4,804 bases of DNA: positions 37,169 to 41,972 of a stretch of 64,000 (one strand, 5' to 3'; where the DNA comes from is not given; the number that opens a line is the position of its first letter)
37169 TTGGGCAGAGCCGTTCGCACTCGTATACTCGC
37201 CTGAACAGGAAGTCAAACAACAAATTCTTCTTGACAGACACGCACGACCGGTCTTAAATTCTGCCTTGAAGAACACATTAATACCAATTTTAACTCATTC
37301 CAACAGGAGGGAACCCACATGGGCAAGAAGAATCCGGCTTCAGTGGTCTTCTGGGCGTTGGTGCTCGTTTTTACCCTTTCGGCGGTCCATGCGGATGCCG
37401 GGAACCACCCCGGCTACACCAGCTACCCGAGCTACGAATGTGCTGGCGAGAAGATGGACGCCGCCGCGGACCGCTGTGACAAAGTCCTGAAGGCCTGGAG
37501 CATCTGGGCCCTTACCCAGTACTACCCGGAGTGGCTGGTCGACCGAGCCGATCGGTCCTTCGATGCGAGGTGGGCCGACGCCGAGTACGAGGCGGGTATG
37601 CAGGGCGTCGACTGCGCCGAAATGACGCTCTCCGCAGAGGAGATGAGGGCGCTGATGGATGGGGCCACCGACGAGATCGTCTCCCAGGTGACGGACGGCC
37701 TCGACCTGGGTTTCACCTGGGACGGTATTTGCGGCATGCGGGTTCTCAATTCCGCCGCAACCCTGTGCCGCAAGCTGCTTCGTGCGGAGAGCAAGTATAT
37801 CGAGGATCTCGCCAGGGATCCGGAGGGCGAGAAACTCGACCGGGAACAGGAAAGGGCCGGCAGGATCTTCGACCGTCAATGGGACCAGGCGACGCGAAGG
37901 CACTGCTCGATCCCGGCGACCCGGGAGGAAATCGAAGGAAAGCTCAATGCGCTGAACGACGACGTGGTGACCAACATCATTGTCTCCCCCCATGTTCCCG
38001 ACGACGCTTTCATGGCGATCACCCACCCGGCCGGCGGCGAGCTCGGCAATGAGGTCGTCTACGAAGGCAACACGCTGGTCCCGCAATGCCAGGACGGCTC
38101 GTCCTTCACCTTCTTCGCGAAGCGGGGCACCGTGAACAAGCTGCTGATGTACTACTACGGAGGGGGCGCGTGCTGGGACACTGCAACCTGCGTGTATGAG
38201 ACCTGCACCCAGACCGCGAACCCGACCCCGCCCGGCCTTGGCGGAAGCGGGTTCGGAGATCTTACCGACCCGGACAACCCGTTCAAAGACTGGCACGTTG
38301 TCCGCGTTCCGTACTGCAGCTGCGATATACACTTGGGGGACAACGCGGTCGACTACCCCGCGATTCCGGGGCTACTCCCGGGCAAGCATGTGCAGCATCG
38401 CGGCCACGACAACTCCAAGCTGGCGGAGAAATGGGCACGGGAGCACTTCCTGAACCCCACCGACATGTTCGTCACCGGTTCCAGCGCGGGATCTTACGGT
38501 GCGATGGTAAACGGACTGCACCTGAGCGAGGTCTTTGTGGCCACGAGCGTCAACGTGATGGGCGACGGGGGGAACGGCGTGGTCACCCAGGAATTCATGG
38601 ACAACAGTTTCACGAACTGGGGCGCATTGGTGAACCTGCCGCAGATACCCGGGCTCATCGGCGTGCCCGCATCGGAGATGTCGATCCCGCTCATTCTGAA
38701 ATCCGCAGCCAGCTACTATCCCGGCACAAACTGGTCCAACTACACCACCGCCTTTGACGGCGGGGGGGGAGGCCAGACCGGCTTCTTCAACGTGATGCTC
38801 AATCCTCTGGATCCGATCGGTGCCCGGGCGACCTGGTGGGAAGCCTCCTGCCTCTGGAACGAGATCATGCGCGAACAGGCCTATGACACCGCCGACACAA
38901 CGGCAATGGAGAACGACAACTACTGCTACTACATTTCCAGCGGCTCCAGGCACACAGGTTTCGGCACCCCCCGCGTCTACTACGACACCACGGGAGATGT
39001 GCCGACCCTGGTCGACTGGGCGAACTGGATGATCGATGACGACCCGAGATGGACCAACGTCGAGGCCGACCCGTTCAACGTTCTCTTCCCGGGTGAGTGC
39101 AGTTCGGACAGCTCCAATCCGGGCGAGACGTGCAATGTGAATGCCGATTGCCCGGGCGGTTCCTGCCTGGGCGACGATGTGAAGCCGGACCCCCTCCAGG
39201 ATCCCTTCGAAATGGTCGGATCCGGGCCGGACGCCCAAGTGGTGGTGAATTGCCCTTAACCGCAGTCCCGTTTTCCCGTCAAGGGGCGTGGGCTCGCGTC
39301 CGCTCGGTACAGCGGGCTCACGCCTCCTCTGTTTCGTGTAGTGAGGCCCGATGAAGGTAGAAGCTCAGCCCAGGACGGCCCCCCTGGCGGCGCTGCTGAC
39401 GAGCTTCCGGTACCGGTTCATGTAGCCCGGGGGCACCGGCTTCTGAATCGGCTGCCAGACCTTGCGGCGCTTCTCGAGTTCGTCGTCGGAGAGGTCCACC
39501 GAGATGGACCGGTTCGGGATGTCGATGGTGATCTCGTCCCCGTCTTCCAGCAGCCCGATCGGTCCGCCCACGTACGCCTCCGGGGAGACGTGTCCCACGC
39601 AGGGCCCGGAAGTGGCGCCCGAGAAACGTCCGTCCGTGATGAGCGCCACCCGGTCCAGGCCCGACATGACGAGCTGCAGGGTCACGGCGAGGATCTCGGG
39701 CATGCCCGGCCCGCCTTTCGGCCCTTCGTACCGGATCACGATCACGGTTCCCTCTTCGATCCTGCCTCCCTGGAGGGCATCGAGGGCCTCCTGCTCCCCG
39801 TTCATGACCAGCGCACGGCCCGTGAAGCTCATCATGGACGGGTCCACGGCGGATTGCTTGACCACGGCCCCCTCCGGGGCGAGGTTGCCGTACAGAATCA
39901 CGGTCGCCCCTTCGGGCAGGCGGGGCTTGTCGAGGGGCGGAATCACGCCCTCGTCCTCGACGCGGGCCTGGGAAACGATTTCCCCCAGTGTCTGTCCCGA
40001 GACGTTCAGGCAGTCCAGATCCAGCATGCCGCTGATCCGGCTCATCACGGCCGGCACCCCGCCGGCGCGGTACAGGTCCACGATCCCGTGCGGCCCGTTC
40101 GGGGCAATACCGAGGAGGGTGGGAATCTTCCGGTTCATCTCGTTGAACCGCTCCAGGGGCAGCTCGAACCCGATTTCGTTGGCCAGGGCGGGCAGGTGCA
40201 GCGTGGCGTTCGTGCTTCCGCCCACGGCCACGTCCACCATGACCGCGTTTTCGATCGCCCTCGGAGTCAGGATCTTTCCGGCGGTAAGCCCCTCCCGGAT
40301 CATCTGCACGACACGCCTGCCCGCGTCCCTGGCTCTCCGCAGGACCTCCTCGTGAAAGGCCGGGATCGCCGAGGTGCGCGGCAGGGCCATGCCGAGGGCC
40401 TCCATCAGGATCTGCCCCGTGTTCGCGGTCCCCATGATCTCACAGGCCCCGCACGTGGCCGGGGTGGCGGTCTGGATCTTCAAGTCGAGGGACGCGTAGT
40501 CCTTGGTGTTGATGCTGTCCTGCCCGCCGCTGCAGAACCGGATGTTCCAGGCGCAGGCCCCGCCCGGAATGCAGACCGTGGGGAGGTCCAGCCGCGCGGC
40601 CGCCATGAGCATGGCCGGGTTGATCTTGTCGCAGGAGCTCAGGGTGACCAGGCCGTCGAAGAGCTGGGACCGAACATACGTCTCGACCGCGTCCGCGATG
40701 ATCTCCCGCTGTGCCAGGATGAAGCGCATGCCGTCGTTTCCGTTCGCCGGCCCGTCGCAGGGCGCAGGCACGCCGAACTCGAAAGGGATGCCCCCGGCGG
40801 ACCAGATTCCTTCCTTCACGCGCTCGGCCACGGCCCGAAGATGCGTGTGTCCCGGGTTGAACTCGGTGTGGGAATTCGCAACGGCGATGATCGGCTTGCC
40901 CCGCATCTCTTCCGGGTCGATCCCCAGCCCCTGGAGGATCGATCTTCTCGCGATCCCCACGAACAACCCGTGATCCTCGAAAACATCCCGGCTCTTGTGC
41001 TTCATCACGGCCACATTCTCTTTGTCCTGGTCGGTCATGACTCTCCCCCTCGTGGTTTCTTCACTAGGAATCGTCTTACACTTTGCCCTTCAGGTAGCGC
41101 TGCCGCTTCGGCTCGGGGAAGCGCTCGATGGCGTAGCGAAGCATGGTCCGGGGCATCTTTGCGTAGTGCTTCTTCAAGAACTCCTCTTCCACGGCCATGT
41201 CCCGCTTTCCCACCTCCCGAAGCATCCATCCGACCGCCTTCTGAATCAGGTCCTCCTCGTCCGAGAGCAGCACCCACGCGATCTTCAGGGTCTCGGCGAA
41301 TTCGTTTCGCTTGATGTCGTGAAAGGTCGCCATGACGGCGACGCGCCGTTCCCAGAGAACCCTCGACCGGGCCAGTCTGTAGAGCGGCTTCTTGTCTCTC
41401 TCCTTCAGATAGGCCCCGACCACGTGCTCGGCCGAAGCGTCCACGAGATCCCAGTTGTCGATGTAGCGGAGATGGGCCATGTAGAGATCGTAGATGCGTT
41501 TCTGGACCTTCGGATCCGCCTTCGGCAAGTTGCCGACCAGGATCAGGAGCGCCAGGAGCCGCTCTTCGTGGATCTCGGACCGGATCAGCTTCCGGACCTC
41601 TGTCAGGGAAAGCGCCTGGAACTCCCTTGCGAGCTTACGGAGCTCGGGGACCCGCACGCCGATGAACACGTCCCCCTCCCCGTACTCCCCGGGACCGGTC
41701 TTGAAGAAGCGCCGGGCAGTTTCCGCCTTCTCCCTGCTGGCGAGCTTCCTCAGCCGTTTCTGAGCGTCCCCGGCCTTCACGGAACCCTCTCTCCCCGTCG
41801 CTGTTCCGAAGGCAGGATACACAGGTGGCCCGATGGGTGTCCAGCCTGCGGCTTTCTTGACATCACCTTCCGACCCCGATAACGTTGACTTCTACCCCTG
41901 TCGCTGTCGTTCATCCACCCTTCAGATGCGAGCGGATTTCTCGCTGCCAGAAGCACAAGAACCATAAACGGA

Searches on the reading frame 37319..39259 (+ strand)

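Call 34: search_protein_families(library=pfam, proteins=[window:37319-39259:+], max_evalue=0.00001)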
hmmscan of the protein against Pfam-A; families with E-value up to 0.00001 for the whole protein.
window:37319-39259:+ (646 aa): 1 family
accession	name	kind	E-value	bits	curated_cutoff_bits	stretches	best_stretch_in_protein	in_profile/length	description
PF03283.19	PAE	-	5.2e-12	46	26.6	1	256-419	23-187/355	Pectinacetylesterase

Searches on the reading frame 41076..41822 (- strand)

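Call 34: search_protein_families(library=pfam, proteins=[window:41076-41822:-], max_evalue=0.00001)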
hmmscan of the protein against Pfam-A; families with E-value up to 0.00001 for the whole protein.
window:41076-41822:- (248 aa): 1 family
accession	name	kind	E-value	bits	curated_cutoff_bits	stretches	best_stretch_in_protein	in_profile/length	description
PF08713.17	DNA_alkylation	-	9.1e-64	215.5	21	1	21-235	2-213/213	DNA alkylation repair enzyme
